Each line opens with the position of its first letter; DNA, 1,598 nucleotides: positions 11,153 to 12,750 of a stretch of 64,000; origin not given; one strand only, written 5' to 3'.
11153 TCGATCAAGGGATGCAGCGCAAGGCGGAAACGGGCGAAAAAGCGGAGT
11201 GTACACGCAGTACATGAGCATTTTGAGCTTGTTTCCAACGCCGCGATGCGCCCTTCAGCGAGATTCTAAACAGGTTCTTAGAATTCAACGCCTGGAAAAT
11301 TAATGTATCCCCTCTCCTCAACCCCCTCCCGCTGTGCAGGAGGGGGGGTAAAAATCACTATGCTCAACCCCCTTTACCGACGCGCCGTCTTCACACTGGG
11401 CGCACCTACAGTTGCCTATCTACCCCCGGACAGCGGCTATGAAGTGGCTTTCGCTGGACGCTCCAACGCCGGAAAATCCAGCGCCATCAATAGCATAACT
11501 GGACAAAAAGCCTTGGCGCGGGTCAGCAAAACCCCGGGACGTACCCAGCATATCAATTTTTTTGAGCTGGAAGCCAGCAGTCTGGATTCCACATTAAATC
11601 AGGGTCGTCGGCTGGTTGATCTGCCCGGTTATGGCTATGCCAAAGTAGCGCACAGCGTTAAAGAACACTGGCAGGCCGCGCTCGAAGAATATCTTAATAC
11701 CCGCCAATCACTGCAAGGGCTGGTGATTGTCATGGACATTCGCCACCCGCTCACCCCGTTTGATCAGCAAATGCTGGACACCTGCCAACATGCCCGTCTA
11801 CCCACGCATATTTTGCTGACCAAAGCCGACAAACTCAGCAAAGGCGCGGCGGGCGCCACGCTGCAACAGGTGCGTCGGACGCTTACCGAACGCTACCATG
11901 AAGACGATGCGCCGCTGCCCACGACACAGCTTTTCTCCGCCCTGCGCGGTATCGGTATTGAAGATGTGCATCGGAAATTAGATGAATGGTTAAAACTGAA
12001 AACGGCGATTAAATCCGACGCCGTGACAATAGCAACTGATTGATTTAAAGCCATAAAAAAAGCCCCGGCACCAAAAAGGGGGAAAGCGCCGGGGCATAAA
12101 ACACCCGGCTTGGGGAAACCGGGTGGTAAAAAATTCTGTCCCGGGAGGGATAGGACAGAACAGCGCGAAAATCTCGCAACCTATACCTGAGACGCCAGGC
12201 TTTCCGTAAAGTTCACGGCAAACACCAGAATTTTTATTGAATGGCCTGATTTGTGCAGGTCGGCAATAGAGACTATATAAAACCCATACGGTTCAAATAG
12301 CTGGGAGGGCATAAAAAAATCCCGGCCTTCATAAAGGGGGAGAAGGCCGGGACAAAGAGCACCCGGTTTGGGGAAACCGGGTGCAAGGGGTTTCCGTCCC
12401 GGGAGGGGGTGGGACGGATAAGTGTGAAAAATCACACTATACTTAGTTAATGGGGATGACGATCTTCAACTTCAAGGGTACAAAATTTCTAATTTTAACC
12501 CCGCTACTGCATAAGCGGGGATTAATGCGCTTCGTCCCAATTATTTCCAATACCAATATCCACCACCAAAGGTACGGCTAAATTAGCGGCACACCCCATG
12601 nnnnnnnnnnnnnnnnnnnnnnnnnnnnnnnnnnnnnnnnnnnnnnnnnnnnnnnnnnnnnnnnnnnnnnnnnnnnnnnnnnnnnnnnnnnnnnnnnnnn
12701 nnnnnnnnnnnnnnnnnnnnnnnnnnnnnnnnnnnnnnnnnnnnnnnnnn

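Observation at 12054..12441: Two tandem structured RNAs with C-rich (anti-SD-like) loops between engB and polA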

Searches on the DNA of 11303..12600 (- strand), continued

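Call 58: search_with_rna_model(model_id=R1, sources=[window, L006, L007, L008, L009, L012, L013, L014, L016, L018, L025, L038, L039, L041], max_evalue=0.000001, make_alignment=true)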
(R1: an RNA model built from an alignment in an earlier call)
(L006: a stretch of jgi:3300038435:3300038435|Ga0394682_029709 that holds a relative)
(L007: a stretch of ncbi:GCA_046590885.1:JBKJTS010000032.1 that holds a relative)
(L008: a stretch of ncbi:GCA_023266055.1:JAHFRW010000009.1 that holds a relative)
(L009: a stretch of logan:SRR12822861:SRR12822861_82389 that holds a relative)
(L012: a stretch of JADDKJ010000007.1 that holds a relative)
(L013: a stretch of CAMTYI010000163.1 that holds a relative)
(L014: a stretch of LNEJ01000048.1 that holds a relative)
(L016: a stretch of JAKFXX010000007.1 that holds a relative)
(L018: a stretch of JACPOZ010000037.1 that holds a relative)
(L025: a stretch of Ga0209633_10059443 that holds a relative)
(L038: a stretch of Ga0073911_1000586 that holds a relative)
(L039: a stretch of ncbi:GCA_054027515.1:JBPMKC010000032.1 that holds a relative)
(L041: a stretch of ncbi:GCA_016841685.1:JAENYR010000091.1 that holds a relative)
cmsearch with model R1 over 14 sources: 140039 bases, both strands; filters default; matches with E-value up to 0.000001: 19.
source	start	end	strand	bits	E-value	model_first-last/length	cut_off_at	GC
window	12311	12442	-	144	3.9e-33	1-132/132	no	0.55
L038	1646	1776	+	143.8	4.5e-33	1-132/132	no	0.52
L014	2077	2210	+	135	6e-31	1-132/132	no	0.6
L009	3131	3264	-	134.9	6.5e-31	1-132/132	no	0.57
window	12054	12184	-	134.8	6.9e-31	1-132/132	no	0.53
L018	3802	3934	-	132.7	2.2e-30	1-132/132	no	0.59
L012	6803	6932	-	131.5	4.2e-30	1-132/132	no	0.58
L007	3171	3302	-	130.6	7e-30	1-132/132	no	0.56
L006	3545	3678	-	129.8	1.1e-29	1-132/132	no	0.49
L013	472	601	+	129.3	1.5e-29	1-132/132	no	0.59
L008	3338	3469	-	126.3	7.8e-29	1-132/132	no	0.57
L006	3271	3401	-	126.3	8e-29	1-132/132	no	0.55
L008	3113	3246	-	124.5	2.2e-28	1-132/132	no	0.55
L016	6648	6778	-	123.2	4.5e-28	1-132/132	no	0.57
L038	1904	2034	+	122.7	5.9e-28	1-132/132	no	0.55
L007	3427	3556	-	116.6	1.8e-26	1-132/132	no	0.55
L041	3344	3477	-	62.7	2.3e-13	1-132/132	no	0.6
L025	1261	1388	+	54.4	2.4e-11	1-132/132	no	0.56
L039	3347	3473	-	53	5.6e-11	1-132/132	no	0.65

Alignment A3: 19 matches aligned to the model, 159 columns, each read 5' to 3' on its own strand. Consensus structure (alignment columns), stored with it:
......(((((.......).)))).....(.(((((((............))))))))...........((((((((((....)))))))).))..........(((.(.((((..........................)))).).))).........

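Call 74: search_rna_families(sources=[L038, L025, L041, L009, L013, L006, L008], threshold=evalue, max_evalue=1)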
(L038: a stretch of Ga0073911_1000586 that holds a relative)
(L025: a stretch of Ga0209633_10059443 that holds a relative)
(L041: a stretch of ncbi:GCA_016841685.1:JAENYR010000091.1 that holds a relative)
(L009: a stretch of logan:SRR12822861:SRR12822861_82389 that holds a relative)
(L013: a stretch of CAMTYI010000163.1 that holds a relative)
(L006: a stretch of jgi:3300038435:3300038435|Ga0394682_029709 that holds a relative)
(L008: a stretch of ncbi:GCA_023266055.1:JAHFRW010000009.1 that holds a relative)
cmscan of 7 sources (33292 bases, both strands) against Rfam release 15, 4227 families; matches with E-value up to 1: 23.
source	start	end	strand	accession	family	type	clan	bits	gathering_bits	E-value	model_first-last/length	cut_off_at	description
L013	496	602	+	RF02837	anti-hemB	Gene; sRNA;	-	36.6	49.5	3.5e-05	1-81/81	no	Burkholderia RNA 7 (anti-hemB)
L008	3116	3189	-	RF02833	Scr3202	Gene; sRNA;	-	31.9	52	0.63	1-95/95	no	Streptomyces RNA 3202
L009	3124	3204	-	RF01719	Pseudomon-1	Gene; sRNA;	-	31.5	50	0.016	32-116/116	no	Pseudomon-1/ErsA RNA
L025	1287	1388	+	RF02837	anti-hemB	Gene; sRNA;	-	31.2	49.5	0.0012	1-81/81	no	Burkholderia RNA 7 (anti-hemB)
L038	1678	1773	+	RF02232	sX13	Gene; sRNA;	-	30.3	50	0.041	1-115/115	no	Xanthomonadaceae sRNA sX13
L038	1684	1775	+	RF02837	anti-hemB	Gene; sRNA;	-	29.7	49.5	0.0032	1-81/81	no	Burkholderia RNA 7 (anti-hemB)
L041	3346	3463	-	RF02344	ar14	Gene; sRNA;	-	29.4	58.8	0.073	1-123/123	no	Alphaproteobacterial ar14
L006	3546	3654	-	RF02837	anti-hemB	Gene; sRNA;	-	29.3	49.5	0.0042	1-81/81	no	Burkholderia RNA 7 (anti-hemB)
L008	3115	3237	-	RF02232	sX13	Gene; sRNA;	-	29.1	50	0.074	1-115/115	no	Xanthomonadaceae sRNA sX13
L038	1661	1734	+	RF02791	CcsR1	Gene; sRNA;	-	28.9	65.3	0.0026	1-83/83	no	Conserved CCUCCUCCC motif stress-induced RNA 1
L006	3271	3376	-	RF02837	anti-hemB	Gene; sRNA;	-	28.9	49.5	0.0054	1-81/81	no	Burkholderia RNA 7 (anti-hemB)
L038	1704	1775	+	RF01719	Pseudomon-1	Gene; sRNA;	-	28.6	50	0.078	34-108/116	no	Pseudomon-1/ErsA RNA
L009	3131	3224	-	RF02837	anti-hemB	Gene; sRNA;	-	28.5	49.5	0.0067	1-81/81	no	Burkholderia RNA 7 (anti-hemB)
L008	3114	3222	-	RF02837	anti-hemB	Gene; sRNA;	-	27.6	49.5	0.012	1-81/81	no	Burkholderia RNA 7 (anti-hemB)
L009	3176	3249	-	RF02791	CcsR1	Gene; sRNA;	-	26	65.3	0.019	1-83/83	no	Conserved CCUCCUCCC motif stress-induced RNA 1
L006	3543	3617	-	RF01719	Pseudomon-1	Gene; sRNA;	-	26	50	0.35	34-111/116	no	Pseudomon-1/ErsA RNA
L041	3749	3831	+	RF01746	mraW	Cis-reg;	-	25.1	50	0.39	1-107/107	no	mraW RNA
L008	3340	3438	-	RF02232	sX13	Gene; sRNA;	-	25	50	0.65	1-115/115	no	Xanthomonadaceae sRNA sX13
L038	1961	2034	+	RF02837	anti-hemB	Gene; sRNA;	-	24.9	49.5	0.075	1-81/81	no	Burkholderia RNA 7 (anti-hemB)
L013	483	599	+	RF02232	sX13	Gene; sRNA;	-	24.7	50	0.79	1-115/115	no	Xanthomonadaceae sRNA sX13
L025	1263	1386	+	RF02232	sX13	Gene; sRNA;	-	24.4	50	0.89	1-115/115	no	Xanthomonadaceae sRNA sX13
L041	3345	3420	-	RF02837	anti-hemB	Gene; sRNA;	-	22.3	49.5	0.4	1-81/81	no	Burkholderia RNA 7 (anti-hemB)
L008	3338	3446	-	RF02837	anti-hemB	Gene; sRNA;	-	21.9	49.5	0.53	1-81/81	no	Burkholderia RNA 7 (anti-hemB)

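Call 87: search_with_rna_model(model_id=R1, sources=[L043, L044, L045], max_evalue=1, filters=off)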
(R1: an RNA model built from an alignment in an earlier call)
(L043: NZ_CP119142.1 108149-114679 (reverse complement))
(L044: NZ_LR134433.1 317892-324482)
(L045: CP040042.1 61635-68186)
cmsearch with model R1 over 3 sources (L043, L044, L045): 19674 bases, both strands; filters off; matches with E-value up to 1: 4.
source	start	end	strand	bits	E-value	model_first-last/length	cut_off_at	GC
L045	4646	4760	-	9.3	0.33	1-132/132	no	0.37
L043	2639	2787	+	8.3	0.59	1-132/132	no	0.48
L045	2257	2292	+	7.8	0.74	88-123/132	no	0.36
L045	4733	4793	+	7.4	0.95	1-132/132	no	0.25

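Call 88: search_rna_families(sources=[L043, L044, L045, L042], threshold=evalue, max_evalue=0.5)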
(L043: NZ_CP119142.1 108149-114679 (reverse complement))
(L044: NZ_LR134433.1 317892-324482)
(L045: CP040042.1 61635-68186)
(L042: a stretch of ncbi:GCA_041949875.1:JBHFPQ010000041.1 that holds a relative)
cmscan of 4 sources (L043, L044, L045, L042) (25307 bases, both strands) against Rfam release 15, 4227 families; matches with E-value up to 0.5: 0.
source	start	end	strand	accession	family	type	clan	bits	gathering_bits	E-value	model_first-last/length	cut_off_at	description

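Call 92: search_with_rna_model(model_id=R1, sources=[L046, L047, L048], max_evalue=1, filters=off, show_alignments=2)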
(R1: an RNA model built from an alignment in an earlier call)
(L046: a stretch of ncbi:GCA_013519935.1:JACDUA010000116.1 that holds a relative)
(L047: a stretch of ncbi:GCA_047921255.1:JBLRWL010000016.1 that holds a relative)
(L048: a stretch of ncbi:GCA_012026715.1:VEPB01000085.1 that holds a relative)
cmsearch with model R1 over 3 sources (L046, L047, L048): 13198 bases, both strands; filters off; matches with E-value up to 1: 1.
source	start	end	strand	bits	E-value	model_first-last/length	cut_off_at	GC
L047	2632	2767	-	24.2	5.2e-05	1-132/132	no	0.6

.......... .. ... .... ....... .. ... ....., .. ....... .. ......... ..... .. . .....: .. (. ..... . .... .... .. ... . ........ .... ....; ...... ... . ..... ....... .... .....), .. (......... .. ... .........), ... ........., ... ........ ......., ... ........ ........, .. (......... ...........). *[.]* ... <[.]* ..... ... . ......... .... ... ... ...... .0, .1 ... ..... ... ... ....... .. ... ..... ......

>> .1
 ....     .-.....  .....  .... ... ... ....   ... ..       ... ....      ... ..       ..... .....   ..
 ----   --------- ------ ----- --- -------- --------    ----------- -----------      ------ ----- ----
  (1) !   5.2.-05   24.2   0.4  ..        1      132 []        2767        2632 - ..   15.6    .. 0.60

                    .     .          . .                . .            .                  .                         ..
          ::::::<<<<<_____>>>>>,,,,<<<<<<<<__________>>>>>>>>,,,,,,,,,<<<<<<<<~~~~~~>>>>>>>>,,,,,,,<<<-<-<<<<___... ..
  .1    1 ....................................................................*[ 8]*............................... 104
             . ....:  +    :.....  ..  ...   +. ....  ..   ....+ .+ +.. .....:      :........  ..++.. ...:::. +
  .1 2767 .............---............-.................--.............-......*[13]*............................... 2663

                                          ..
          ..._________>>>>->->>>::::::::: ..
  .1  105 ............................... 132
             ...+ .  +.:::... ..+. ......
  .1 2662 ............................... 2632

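Call 97: build_rna_model(alignment_id=A3)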
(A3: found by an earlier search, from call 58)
Model R2 built from alignment A3 (19 sequences, 159 columns); structure: stored with the alignment.
model positions 131; base pairs 31; branch points 3; effective number of sequences 2.01; information 0.59 bits per position. Calibrated on 0.2 Mb of random sequence (short: E-values are rough).
structure used (alignment columns):
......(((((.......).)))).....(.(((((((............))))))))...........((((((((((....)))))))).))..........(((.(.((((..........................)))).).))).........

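Call 99: search_with_rna_model(model_id=R2, sources=[L040, L042, L043, L044, L045, L046, L047, L048, L011, L019, L020], max_evalue=1, filters=off)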
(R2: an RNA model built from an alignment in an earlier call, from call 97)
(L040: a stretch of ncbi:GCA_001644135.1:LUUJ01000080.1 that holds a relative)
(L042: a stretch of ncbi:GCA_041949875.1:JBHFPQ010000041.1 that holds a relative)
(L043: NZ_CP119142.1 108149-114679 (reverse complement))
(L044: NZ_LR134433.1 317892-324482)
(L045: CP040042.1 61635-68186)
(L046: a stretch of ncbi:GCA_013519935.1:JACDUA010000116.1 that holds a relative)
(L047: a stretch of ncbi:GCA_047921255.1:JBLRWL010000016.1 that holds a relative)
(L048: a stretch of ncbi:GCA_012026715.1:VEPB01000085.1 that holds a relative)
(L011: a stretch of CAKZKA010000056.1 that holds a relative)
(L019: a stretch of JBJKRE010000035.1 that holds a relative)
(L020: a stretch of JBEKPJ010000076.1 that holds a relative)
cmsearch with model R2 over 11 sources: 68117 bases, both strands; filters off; matches with E-value up to 1: 6.
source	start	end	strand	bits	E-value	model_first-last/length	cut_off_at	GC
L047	2632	2767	-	33.4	8.3e-07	1-131/131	no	0.6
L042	3767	3905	-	23.4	0.00027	1-131/131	no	0.7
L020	2344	2474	-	17.8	0.0068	1-131/131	no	0.62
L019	6717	6734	+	12.9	0.12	63-80/131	no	0.67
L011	7433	7448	+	10.6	0.43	64-79/131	no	0.69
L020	648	768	-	10.2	0.57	1-131/131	no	0.61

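Call 100: search_with_rna_model(model_id=R2, source=window, max_evalue=1, filters=off)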
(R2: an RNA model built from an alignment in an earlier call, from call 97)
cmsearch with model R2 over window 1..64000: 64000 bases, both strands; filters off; matches with E-value up to 1: 5.
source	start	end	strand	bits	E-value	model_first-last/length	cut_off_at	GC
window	12311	12442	-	137.4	6.8e-33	1-131/131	no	0.55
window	12054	12184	-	128.6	1.1e-30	1-131/131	no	0.53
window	20193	20316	-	19.8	0.002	1-131/131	no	0.54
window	25784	25884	+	12.5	0.14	1-131/131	no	0.45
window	12306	12429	+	12.3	0.16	1-131/131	no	0.58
